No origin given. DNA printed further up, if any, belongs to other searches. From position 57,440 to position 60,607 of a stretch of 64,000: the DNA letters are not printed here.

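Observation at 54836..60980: MarR, 955-aa anchored surface protein and fused MacB-type ABC: a candidate mechanotransmission system of unknown function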

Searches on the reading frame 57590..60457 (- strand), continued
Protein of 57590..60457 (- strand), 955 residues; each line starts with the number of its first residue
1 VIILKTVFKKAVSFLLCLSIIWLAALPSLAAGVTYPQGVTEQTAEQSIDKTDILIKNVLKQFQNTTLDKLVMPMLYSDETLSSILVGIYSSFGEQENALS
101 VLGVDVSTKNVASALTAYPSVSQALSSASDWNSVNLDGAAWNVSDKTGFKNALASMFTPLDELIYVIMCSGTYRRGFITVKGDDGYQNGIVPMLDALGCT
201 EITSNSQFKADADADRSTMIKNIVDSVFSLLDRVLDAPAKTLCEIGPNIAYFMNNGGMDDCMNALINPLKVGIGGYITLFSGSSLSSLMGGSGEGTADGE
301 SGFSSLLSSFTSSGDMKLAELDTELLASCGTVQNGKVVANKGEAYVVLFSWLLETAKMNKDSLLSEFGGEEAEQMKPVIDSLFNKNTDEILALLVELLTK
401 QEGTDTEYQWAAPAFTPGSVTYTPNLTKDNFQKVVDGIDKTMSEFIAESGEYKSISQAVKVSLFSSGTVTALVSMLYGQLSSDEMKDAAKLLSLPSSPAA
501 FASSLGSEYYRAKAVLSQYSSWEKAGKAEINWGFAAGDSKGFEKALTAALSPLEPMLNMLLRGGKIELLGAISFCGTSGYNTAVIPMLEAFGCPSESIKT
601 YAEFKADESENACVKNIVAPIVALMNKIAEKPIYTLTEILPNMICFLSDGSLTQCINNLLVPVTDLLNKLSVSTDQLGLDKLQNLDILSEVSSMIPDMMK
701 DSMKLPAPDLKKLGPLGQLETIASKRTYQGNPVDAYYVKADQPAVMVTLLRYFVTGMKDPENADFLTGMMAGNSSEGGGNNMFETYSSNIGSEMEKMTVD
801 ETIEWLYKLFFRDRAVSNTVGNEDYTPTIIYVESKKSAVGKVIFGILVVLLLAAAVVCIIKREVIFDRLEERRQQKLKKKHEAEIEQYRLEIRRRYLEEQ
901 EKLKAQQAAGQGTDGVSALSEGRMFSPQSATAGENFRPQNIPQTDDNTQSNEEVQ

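Call 35: find_encoding_contigs(protein=P0170, flank=10000, max_places=2)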
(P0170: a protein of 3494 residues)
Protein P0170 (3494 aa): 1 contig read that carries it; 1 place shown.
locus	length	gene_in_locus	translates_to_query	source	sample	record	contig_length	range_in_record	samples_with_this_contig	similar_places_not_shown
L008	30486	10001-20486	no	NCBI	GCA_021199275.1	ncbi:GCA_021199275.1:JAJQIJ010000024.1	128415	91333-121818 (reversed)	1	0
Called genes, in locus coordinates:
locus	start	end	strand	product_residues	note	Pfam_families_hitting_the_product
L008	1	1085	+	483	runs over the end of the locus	-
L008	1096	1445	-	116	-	-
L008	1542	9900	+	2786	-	-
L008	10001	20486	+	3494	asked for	-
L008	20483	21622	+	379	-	-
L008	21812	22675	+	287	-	PF00497:SBP_bac_3 (faint)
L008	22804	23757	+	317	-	PF00135:COesterase (weak), PF20434:BD-FAE, PF07859:Abhydrolase_3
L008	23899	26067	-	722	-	PF13347:MFS_2, PF07690:MFS_1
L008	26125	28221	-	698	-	PF16875:Glyco_hydro_36N, PF02065:Melibiase, PF01055:Glyco_hydro_31_2nd, PF16874:Glyco_hydro_36C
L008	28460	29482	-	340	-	-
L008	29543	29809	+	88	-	PF07873:YabP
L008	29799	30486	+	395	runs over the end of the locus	PF06898:YqfD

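Call 38: find_related_loci(query=A1, collection=genome_contigs, flank=10000)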
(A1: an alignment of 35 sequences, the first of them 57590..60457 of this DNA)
Query A1 (955 aa) in genome_contigs; peptide patterns used: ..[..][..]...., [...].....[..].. (x = any residue, [..] = any of these).
251 stretches matched a pattern; 218 encode a relative of the query (tblastn E <= 1e-3); the best 80 are kept; 80 distinct loci.
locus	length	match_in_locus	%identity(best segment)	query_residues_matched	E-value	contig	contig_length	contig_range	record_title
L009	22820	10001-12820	88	1-955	0e+0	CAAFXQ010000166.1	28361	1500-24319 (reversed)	MAG TPA_asm: Clostridia bacterium, isolate HGM12744, WGS project CAAFXQ010000000 data, contig: SRS475647_65_k119_210409,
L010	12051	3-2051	83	30-955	0e+0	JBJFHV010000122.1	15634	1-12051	MAG: Acutalibacteraceae bacterium isolate PUUB61_bin.027 NODE_1772_length_15634_cov_5.057834, whole genome shotgun seque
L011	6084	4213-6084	85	1-663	0e+0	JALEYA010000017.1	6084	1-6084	MAG: Oscillospiraceae bacterium isolate SUG439 k141_9152206, whole genome shotgun sequence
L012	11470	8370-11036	49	1-880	0e+0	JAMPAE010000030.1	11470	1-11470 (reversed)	MAG: Ruminococcus sp. isolate NALB_7813_22 Scaffold_#30__SCF_030___11470_bp, whole genome shotgun sequence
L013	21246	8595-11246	47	1-876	0e+0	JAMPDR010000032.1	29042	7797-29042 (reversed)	MAG: Ruminococcus sp. isolate NALB_7823_32 Scaffold_#32__SCF_032___29042_bp, whole genome shotgun sequence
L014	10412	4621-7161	49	1-837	0e+0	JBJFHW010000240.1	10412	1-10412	MAG: Acutalibacteraceae bacterium isolate PUUB40_bin.036 NODE_5812_length_10412_cov_6.341218, whole genome shotgun seque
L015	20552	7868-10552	47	1-886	0e+0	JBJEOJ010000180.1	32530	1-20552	MAG: Acutalibacteraceae bacterium isolate LOHA20_bin.012 NODE_565_length_32530_cov_6.878122, whole genome shotgun sequen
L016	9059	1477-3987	46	1-836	0e+0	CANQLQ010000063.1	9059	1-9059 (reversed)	MAG: uncultured Clostridia bacterium isolate Lapin-015__bin25 genome assembly, contig: Lapin-015__NODE_8081_length_9059_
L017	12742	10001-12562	43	9-872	0e+0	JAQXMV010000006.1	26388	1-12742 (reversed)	MAG: Oscillospiraceae bacterium isolate SUG1336 k141_718000, whole genome shotgun sequence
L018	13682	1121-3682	44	26-876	0e+0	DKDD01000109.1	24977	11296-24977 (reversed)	MAG TPA_asm: Ruminococcaceae bacterium UBA6857 UBA6857_contig_697, whole genome shotgun sequence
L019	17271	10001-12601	42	9-872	0e+0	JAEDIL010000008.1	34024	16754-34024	MAG: Clostridiaceae bacterium isolate MAG161 NODE_716_length_34024_cov_7.257293, whole genome shotgun sequence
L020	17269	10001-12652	41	9-886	0e+0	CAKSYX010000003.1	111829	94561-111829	MAG: uncultured Eubacteriales bacterium isolate REFINED_METABAT215_TOP10_CONTIGS_1500_ASSEMBLY_K77_MERGED__Hadza_PheChl_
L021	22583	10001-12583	42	2-871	0e+0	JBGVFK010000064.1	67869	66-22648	MAG: Acutalibacteraceae bacterium isolate fecal_MAG_392 fecal_MAG_392_contig_0064, whole genome shotgun sequence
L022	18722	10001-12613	41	4-885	0e+0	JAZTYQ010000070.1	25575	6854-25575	MAG: Acutalibacteraceae bacterium isolate T1900045325_YK20190014.MAGScoT_cleanbin_000094 SGB_6441_k141_600971, whole gen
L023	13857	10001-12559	41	24-873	0e+0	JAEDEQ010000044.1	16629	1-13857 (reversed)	MAG: Clostridiaceae bacterium isolate MAG062 NODE_3544_length_16629_cov_6.836672, whole genome shotgun sequence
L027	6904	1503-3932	42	9-831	0e+0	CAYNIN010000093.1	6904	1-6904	MAG TPA_asm: uncultured Faecalibacterium sp. isolate SRP315200_co2_389 genome assembly, contig: NODE_18648_length_6904_c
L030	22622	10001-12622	39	5-882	0e+0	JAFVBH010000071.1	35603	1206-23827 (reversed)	MAG: Clostridia bacterium isolate RGIG5014 Roe_deer_Rumen-5__c456052, whole genome shotgun sequence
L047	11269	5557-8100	41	29-884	0e+0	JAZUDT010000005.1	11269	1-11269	MAG: Acutalibacteraceae bacterium isolate T1900045308_TH20190078.MAGScoT_cleanbin_000001 SGB_6195_k141_2392774, whole ge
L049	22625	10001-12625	38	9-877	0e+0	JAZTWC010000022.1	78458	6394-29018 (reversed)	MAG: Acutalibacteraceae bacterium isolate T1900045335_YK20190024.MAGScoT_cleanbin_000036 SGB_6591_k141_913179, whole gen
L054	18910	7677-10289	38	4-875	0e+0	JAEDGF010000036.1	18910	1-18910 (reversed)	MAG: Clostridiaceae bacterium isolate MAG103 NODE_2927_length_18910_cov_16.134977, whole genome shotgun sequence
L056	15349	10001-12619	38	7-875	0e+0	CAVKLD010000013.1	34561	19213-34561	bacterium isolate G02634-L1_cleanbin_000002 genome assembly, contig: Spades_G02634-L1_contig_392, whole genome shotgun s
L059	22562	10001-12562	37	1-868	0e+0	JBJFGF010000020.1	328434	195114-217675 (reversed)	MAG: Acutalibacteraceae bacterium isolate PUUB45_bin.028 NODE_1_length_328434_cov_36.348116, whole genome shotgun sequen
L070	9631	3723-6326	36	10-876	0e+0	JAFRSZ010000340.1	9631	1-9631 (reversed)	MAG: Clostridia bacterium isolate RGIG2773 Goat_Omasum-6__c699537, whole genome shotgun sequence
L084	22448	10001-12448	37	35-866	2e-175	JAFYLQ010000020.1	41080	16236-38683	MAG: Clostridia bacterium isolate RGIG7203 Water_buffalos_Cecum-1__c294022, whole genome shotgun sequence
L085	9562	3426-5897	37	9-831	2e-175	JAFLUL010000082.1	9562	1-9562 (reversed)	MAG: Oscillospiraceae bacterium isolate HAN078 Seq82, whole genome shotgun sequence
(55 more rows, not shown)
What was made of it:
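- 58013..59227 (-): Module 2 (aa 411-815), with a conserved core at aa 561-600 (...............). The pattern [NDS]GYNTA[VI]IP was chosen by the locus scan as one of the two most conserved stretches (call 38).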

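Call 40: find_encoding_contigs(protein=P0176, flank=10000, max_places=2)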
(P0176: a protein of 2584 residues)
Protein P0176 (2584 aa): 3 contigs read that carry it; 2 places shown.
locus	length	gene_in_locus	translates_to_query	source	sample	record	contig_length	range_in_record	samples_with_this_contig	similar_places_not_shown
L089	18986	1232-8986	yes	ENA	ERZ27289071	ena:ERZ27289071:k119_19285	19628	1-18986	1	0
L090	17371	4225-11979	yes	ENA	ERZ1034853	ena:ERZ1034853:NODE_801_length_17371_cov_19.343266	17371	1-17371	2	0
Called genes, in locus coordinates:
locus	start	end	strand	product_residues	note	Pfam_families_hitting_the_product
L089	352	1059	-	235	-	PF00072:Response_reg, PF00486:Trans_reg_C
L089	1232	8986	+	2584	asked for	-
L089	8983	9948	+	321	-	-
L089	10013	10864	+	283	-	PF01734:Patatin, PF19890:DUF6363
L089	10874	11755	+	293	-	PF00722:Glyco_hydro_16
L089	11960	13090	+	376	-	PF07804:HipA_C (faint)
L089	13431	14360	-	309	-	PF03096:Ndr (faint), PF00561:Abhydrolase_1, PF12146:Hydrolase_4, PF12697:Abhydrolase_6 (weak), PF00326:Peptidase_S9 (faint), PF00450:Peptidase_S10 (faint), PF12146:Hydrolase_4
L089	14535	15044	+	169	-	PF00583:Acetyltransf_1, PF13508:Acetyltransf_7 (weak)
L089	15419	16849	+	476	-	-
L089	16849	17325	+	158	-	PF03167:UDG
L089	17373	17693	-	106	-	-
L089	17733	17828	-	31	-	-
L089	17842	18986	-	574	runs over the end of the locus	PF02878:PGM_PMM_I, PF02879:PGM_PMM_II, PF02880:PGM_PMM_III, PF00408:PGM_PMM_IV (weak)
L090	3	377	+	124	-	?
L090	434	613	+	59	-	-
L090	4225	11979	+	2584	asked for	-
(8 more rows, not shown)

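Call 41: find_encoding_contigs(protein=P0171, flank=10000, max_places=2)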
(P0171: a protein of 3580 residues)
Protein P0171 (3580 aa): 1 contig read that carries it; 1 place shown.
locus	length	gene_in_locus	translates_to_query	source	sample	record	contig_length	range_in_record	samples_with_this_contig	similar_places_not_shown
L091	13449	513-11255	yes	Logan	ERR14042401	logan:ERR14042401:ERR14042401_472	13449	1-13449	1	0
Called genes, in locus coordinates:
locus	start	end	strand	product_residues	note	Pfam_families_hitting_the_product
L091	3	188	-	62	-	?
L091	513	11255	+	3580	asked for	-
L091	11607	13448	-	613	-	?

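Call 43: search_protein_families(library=pfam, proteins=[L030:9529-9987:+, L047:4863-5471:+, L054:7009-7677:+, L056:9132-10001:+, L070:3043-3705:+, L085:2762-3418:+, L059:9389-9901:-, L084:9246-9785:-, L049:9096-9587:-, L027:209-1465:+], max_evalue=0.001)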
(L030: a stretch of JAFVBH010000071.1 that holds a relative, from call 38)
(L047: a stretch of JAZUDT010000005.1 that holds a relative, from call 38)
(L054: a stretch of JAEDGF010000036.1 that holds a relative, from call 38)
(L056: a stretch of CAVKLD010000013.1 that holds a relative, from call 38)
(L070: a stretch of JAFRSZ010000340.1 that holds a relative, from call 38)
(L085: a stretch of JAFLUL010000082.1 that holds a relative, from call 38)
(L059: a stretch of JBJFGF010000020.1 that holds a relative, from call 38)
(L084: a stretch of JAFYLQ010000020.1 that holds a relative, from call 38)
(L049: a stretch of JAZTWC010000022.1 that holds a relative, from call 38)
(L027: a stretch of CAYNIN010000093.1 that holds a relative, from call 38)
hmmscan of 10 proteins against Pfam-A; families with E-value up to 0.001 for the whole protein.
L030:9529-9987:+ (153 aa): 6 families
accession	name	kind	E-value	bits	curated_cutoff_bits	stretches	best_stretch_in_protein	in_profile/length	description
PF12802.13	MarR_2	-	1.4e-08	35.2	27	1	36-94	1-60/61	MarR family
PF13601.12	HTH_34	-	1.6e-08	35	27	1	41-109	1-70/80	Winged helix DNA-binding domain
PF01047.28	MarR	-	7.4e-08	32.6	24.6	1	40-96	3-59/59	MarR family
PF13463.12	HTH_27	-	3.7e-07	30.8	22.2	1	38-102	1-66/68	Winged helix DNA-binding domain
PF22381.2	Staph_reg_Sar_Rot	-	2.5e-06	27.9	27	1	27-111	1-85/85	Transcriptional regulator SarA/Rot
PF01978.25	TrmB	-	2e-05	24.8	25.6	1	35-90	3-58/68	Sugar-specific transcriptional regulator TrmB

L047:4863-5471:+ (203 aa): 1 family
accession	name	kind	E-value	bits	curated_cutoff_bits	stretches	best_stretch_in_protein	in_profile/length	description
PF00440.29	TetR_N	-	2.7e-15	56.3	24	1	24-69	1-46/47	Bacterial regulatory proteins, tetR family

L054:7009-7677:+ (223 aa): 1 family
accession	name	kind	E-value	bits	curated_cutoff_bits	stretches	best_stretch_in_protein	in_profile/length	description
PF00440.29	TetR_N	-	1.4e-14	54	24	1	29-75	1-47/47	Bacterial regulatory proteins, tetR family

L056:9132-10001:+ (290 aa): 1 family
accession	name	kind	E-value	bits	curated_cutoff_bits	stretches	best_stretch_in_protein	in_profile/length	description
PF00440.29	TetR_N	-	9.3e-14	51.4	24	1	100-146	1-47/47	Bacterial regulatory proteins, tetR family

L070:3043-3705:+ (221 aa): 1 family
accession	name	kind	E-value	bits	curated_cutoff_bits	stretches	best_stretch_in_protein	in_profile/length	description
PF00440.29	TetR_N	-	3.9e-12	46.2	24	1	30-75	1-46/47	Bacterial regulatory proteins, tetR family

L085:2762-3418:+ (219 aa): 1 family
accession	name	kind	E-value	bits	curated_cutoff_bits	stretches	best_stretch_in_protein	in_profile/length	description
PF00440.29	TetR_N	-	1.1e-10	41.5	24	1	27-72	1-46/47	Bacterial regulatory proteins, tetR family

L059:9389-9901:- (171 aa): 0 families

L084:9246-9785:- (180 aa): 0 families

L049:9096-9587:- (164 aa): 2 families
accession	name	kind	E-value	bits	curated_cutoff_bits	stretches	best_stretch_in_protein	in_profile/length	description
PF12802.13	MarR_2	-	7.9e-09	36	27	1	46-105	2-60/61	MarR family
PF01047.28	MarR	-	0.00013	22.2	24.6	1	63-105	15-57/59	MarR family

L027:209-1465:+ (419 aa): 1 family
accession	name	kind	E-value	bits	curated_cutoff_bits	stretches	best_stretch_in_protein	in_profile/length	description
PF01553.26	Acyltransferase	-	1.7e-06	28.3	23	1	65-173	12-125/132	Acyltransferase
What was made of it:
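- MarR is replaced by TetR in at least five species (call 43).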

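Call 49: search_solved_structures(query=A1, max_evalue=10)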
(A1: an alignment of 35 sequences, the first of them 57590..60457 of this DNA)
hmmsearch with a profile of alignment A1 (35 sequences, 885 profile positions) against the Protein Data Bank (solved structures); distinct sequences matched with E-value up to 10: 1.
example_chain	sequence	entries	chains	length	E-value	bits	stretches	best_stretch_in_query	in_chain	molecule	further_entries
7s3d_F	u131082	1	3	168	2.7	9.1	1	1-32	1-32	PSI-F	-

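Call 50: search_protein_families(library=phrogs, proteins=[window:57590-60457:-], max_evalue=0.1)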
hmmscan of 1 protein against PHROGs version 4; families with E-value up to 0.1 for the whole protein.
window:57590-60457:- (955 aa): 0 families

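Call 51: search_protein_families(library=padloc, proteins=[window:57590-60457:-], max_evalue=0.01)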
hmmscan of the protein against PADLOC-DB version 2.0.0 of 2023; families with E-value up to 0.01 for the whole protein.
window:57590-60457:- (955 aa): 0 families

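Call 63: search_protein_families(library=pfam, proteins=[P0178, P0234], max_evalue=0.001)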
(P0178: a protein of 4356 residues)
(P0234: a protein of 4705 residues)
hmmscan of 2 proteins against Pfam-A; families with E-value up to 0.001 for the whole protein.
P0178 (4356 aa): 0 families

P0234 (4705 aa): 0 families

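Call 64: search_protein_families(library=pfam, proteins=[P0214, P0221, P0254], max_evalue=0.001)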
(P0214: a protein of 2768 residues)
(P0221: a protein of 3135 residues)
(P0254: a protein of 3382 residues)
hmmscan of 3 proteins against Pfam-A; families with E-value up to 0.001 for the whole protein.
P0214 (2768 aa): 0 families

P0221 (3135 aa): 0 families

P0254 (3382 aa): 1 family
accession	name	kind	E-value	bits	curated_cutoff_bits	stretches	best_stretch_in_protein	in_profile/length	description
PF08389.18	Xpo1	-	0.00043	20.8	22.7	0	2910-2966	41-96/147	Exportin 1-like protein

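Call 74: fold_search(model_id=the predicted structure, library=viral)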
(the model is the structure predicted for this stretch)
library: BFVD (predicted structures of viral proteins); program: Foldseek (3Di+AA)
matches with E <= 10: 148; with E <= 0.001: 0
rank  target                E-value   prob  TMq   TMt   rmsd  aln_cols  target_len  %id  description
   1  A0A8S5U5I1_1          2.9e-02  0.08  0.07  0.06  38.6      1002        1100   11  RNA polymerase (Fragment) [Podoviridae sp. cthJQ11]
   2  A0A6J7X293            1.9e-01  0.11  0.07  0.10  43.5       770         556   11  Caudovirus, tape measure, N-terminal [uncultured Caudovirales phage]
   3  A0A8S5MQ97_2          2.0e-01  0.07  0.07  0.08  44.1       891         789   10  Tape measure domain protein [Siphoviridae sp. ctaLC6]
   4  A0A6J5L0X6            2.7e-01  0.04  0.08  0.08  48.2       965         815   11  Uncharacterized protein [uncultured Caudovirales phage]
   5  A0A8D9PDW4            2.9e-01  0.03  0.06  0.06  47.4       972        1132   12  Minor tail protein [Siphoviridae sp. ctoNj20]
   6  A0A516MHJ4            3.3e-01  0.04  0.07  0.08  37.8       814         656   11  (no name in the UniProt tables at hand)
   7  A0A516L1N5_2          5.0e-01  0.03  0.08  0.06  44.0       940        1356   12  (no name in the UniProt tables at hand)
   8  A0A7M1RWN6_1          5.9e-01  0.04  0.08  0.07  40.7      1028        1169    9  Uncharacterized protein [uncultured phage cr8_1]
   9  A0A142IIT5            6.5e-01  0.08  0.05  0.14  24.3       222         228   12  Uncharacterized protein [Enterobacteria phage SEGD1]
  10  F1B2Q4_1              7.1e-01  0.03  0.07  0.07  38.5       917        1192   10  (no name in the UniProt tables at hand)
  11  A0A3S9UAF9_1          7.8e-01  0.03  0.08  0.07  33.1       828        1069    9  Tape measure protein [Gordonia phage Dorito]
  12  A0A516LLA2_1          8.1e-01  0.06  0.10  0.09  31.2       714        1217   11  (no name in the UniProt tables at hand)
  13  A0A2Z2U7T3            8.1e-01  0.02  0.06  0.08  43.6       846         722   11  Putative internal virion protein C [Ralstonia phage RPSC1]
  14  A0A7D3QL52            8.9e-01  0.04  0.06  0.11  27.6       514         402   10  ORF48 [Human herpesvirus 8]
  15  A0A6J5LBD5            1.1e+00  0.03  0.08  0.07  49.2      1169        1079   11  Caudovirus, tape measure, N-terminal [uncultured Caudovirales phage]
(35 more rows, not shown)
